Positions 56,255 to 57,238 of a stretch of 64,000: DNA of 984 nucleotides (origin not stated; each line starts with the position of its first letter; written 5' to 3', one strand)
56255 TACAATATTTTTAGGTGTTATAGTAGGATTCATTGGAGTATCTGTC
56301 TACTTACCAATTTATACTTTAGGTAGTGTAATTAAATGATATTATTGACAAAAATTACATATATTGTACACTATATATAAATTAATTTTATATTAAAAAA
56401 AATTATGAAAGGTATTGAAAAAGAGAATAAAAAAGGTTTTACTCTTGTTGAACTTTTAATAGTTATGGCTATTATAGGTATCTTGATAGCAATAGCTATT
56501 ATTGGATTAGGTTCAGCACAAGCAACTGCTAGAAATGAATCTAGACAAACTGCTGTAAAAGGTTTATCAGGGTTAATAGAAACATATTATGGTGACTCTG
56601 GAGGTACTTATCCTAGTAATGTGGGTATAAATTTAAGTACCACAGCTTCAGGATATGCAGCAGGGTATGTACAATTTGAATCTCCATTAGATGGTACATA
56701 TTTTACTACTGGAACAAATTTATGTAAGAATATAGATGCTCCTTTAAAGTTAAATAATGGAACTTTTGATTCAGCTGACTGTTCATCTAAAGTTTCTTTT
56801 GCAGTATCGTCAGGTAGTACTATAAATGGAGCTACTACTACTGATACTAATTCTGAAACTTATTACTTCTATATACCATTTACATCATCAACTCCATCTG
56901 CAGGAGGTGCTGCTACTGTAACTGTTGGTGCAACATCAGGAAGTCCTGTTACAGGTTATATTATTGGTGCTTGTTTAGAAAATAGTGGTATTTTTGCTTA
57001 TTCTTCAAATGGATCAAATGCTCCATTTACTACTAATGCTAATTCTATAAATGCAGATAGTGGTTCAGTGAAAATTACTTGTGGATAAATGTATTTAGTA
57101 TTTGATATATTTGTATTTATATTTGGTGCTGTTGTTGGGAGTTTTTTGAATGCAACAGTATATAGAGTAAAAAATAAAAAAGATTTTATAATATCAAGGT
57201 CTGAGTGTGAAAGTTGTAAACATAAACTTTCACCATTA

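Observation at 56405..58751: Tandem pilA-pilD duplication with mosaic pilins and a decayed second pilD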

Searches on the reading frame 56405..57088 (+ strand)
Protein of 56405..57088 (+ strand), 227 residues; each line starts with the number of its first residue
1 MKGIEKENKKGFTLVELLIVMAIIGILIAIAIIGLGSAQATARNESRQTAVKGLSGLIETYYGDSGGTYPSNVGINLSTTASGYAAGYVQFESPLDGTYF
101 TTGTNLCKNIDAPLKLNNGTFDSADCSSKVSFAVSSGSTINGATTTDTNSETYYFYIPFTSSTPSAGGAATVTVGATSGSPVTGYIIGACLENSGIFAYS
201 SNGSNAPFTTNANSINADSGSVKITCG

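Call 6: search_protein_families(library=pfam, proteins=[window:56405-57088:+], max_evalue=0.01)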
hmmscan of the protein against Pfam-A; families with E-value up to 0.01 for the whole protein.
window:56405-57088:+ (227 aa): 1 family
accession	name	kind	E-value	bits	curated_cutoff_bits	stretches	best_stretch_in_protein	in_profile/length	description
PF07963.17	N_methyl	-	1.5e-08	34.3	21.2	1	8-32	3-27/27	Prokaryotic N-terminal methylation motif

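Call 12: find_encoding_contigs(protein=window:56405-57085:+, flank=6000, max_places=10)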
Protein window:56405-57085:+ (227 aa): 7 contigs read that carry it; 5 places shown.
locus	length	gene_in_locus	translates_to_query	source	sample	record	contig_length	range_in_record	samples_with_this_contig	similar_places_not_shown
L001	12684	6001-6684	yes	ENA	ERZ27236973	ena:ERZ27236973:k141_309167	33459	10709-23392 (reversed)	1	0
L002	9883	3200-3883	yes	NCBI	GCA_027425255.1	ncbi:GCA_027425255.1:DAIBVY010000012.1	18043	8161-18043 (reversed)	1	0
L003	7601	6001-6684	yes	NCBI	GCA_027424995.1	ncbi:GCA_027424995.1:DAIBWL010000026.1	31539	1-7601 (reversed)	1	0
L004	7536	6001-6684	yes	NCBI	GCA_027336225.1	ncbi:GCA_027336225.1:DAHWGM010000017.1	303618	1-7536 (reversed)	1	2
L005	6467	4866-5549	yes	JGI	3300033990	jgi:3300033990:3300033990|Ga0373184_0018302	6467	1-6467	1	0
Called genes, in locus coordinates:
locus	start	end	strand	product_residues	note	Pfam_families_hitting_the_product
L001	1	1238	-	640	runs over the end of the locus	PF02518:HATPase_c, PF00204:DNA_gyraseB, PF01751:Toprim, PF00986:DNA_gyraseB_C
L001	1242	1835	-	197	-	PF13177:DNA_pol3_delta2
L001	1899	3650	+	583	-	PF05157:MshEN (weak), PF00437:T2SSE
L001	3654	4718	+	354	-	PF00437:T2SSE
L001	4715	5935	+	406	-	PF28597:T2SSF_N, PF00482:T2SSF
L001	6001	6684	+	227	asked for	PF07963:N_methyl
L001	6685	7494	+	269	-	PF06750:A24_N_bact, PF01478:Peptidase_A24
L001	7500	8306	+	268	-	PF07963:N_methyl (weak)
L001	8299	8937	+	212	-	PF07963:N_methyl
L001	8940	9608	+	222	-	PF07963:N_methyl (weak)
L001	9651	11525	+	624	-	-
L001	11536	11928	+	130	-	PF00072:Response_reg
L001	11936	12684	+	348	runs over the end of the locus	PF11104:PilM_2, PF14450:FtsA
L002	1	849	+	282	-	?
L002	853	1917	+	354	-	PF00437:T2SSE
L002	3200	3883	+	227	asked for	PF07963:N_methyl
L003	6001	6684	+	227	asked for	PF07963:N_methyl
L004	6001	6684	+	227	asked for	PF07963:N_methyl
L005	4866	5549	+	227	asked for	PF07963:N_methyl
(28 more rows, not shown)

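Call 28: find_related_loci(query=A3, collection=genome_contigs, flank=6000)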
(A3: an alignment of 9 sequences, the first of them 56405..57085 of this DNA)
Query A3 (227 aa) in genome_contigs; peptide patterns used: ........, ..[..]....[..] (x = any residue, [..] = any of these).
409 stretches matched a pattern; 233 encode a relative of the query (tblastn E <= 1e-3); the best 80 are kept; 80 distinct loci.
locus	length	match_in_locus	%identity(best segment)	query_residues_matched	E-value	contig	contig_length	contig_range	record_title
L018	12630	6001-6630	58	4-226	6e-67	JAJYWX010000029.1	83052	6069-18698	MAG: bacterium isolate FK3.bin15 NODE_464_length_83052_cov_3.005017, whole genome shotgun sequence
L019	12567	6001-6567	45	9-224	1e-47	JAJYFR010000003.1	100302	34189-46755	MAG: bacterium isolate DBS1-2.bin54 NODE_101_length_100302_cov_2.749768, whole genome shotgun sequence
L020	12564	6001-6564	49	6-209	3e-47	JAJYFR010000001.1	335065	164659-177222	MAG: bacterium isolate DBS1-2.bin54 NODE_14_length_335065_cov_2.844906, whole genome shotgun sequence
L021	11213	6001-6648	52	2-226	6e-46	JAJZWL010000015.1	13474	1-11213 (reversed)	MAG: bacterium isolate TL1-1.bin64 NODE_3381_length_13474_cov_3.297820, whole genome shotgun sequence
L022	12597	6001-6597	50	4-226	2e-39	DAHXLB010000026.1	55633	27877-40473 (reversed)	MAG TPA_asm: bacterium isolate clean1586 k141_231701, whole genome shotgun sequence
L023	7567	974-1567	49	10-226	1e-38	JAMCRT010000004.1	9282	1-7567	MAG: Patescibacteria group bacterium isolate FK_Sedi_A_Bin.248 NODE_20167_length_9282_cov_3.66597, whole genome shotgun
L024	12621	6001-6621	47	1-226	7e-37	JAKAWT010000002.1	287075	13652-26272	MAG: bacterium isolate YP4.bin81 NODE_21_length_287075_cov_11.481913, whole genome shotgun sequence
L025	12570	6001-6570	36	5-217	3e-22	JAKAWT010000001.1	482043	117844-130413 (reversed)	MAG: bacterium isolate YP4.bin81 NODE_7_length_482043_cov_12.846384, whole genome shotgun sequence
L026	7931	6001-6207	60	10-79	4e-18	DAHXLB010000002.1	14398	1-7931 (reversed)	MAG TPA_asm: bacterium isolate clean1586 k141_488874, whole genome shotgun sequence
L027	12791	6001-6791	53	6-61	1e-12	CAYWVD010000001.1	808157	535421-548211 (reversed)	MAG TPA_asm: uncultured Candidatus Saccharibacteria bacterium isolate SRP278314_co2_217 genome assembly, contig: NODE_1_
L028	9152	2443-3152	49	9-78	1e-11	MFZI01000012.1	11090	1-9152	MAG: Candidatus Roizmanbacteria bacterium RIFCSPHIGHO2_01_FULL_39_8 rifcsphigho2_01_scaffold_14967, whole genome shotgun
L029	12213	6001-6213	41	6-74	5e-11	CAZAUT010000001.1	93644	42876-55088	MAG TPA_asm: uncultured Gammaproteobacteria bacterium isolate SRP319275_co4_74 genome assembly, contig: NODE_114_length_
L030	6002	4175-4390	40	1-71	1e-10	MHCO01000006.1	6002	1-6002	MAG: Candidatus Woykebacteria bacterium GWB1_45_5 gwb1_scaffold_11445, whole genome shotgun sequence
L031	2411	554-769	40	1-73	1e-10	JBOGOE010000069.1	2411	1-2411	MAG: Candidatus Polarisedimenticolia bacterium isolate M3-S_metawrap_bin.116 k127_492182, whole genome shotgun sequence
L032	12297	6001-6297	35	5-109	1e-10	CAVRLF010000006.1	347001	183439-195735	MAG: uncultured Alphaproteobacteria bacterium isolate MFD01476.bin.1.149 genome assembly, contig: contig_36357, whole ge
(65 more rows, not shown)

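Call 50: predict_structure(alignment_id=A4)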
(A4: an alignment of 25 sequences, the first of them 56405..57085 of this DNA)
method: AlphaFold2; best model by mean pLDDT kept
length: 227 residues; sequences in the alignment: 25
mean_pLDDT: 77.4   pTM: 0.71
mean pLDDT of the five models: 77.4, 73.5, 72.1, 68.9, 68.0
residues with pLDDT >= 90: 38; 70-90: 129; 50-70: 51; < 50: 9
segments of 3 or more residues with pLDDT < 50: 141-147
pLDDT, mean of each block of 10 residues (from residue 1): 53 77 82 73 88 90 76 91 90 89 83 71 76 70 47 85 62 74 88 85 74 79 77
secondary structure, 60 per line:
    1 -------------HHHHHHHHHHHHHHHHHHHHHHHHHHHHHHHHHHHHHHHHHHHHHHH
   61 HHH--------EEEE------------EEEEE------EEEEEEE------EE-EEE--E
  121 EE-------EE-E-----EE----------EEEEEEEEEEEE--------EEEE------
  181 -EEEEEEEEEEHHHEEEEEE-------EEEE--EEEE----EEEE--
elements in order: H14-63 E72-75 E88-92 E99-105 E115-117 E120-122 E151-162 E171-174 E182-191 E195-200 E208-211 E214-217 E222-225

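Call 53: fold_search(model_id=the predicted structure, library=pdb)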
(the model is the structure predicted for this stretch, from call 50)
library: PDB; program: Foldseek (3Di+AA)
matches with E <= 10: 89; with E <= 0.001: 0
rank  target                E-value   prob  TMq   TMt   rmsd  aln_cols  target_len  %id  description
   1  7txi                  9.7e-01  0.04  0.17  0.20  22.3       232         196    7  Cryo-EM of A. pernix flagellum (released 2022-06-01)
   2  8pel_D                1.2e+00  0.06  0.13  0.13   4.7        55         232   14  Structure of C. thermophilum RNA exosome core (released 2024-06-26)
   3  3cfi_K                1.7e+00  0.14  0.14  0.20   4.5        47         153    8  Nanobody-aided structure determination of the EPSI:EPSJ pseudopilin heterdimer from Vibrio Vulnificus (released 2009-01-13)
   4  3cfi_H                2.3e+00  0.12  0.14  0.19   4.6        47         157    8  Nanobody-aided structure determination of the EPSI:EPSJ pseudopilin heterdimer from Vibrio Vulnificus (released 2009-01-13)
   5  3cfi_E                2.3e+00  0.12  0.14  0.19   4.5        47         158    8  Nanobody-aided structure determination of the EPSI:EPSJ pseudopilin heterdimer from Vibrio Vulnificus (released 2009-01-13)
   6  1qpx_A                2.5e+00  0.02  0.10  0.11  13.7        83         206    8  CRYSTAL STRUCTURES OF SELF-CAPPING PAPD CHAPERONE HOMODIMERS (released 1999-07-07)
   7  8pku_B                2.5e+00  0.02  0.13  0.12  16.1       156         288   12  Kelch domain of KEAP1 in complex with ortho-dimethylbenzene linked cyclic peptide 3 (ortho-WRCDEETGEC). (released 2023-11-15)
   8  9e99_K                2.7e+00  0.02  0.12  0.10  24.4       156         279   10  Cryo-EM reconstruction of Escherichia phage N4 capsid (released 2025-02-19)
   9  8pfg_J                2.7e+00  0.01  0.11  0.04  15.7       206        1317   11  autoinhibited RfaH bound to E. coli transcription complex paused at ops site (encounter complex), not fully complement (released 2024-04-24)
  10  7k2n_B                2.9e+00  0.02  0.13  0.11  16.0       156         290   12  Kelch domain of human KEAP1 bound to Nrf2-based cyclic peptide, c[BAL-DEETGE] (released 2021-04-07)
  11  4l7d_C                3.1e+00  0.01  0.15  0.13  16.2       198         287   10  Structure of keap1 kelch domain with (1S,2R)-2-{[(1S)-5-methyl-1-[(1-oxo-1,3-dihydro-2H-isoindol-2-yl)methyl]-3,4-dihy (released 2014-02-19)
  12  3cfi_B                3.2e+00  0.10  0.14  0.19   4.6        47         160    8  Nanobody-aided structure determination of the EPSI:EPSJ pseudopilin heterdimer from Vibrio Vulnificus (released 2009-01-13)
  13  8r1o_D                3.7e+00  0.03  0.13  0.13   4.6        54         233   15  Structure of C. thermophilum RNA exosome core (released 2024-07-17)
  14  7c60                  3.7e+00  0.01  0.16  0.13  16.4       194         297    9  Crystal structure of Keap1 in complex with monoethyl fumarate (MEF) (released 2020-08-05)
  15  3ade_A                3.9e+00  0.01  0.15  0.13  16.7       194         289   10  Crystal Structure of Keap1 in Complex with Sequestosome-1/p62 (released 2010-03-16)
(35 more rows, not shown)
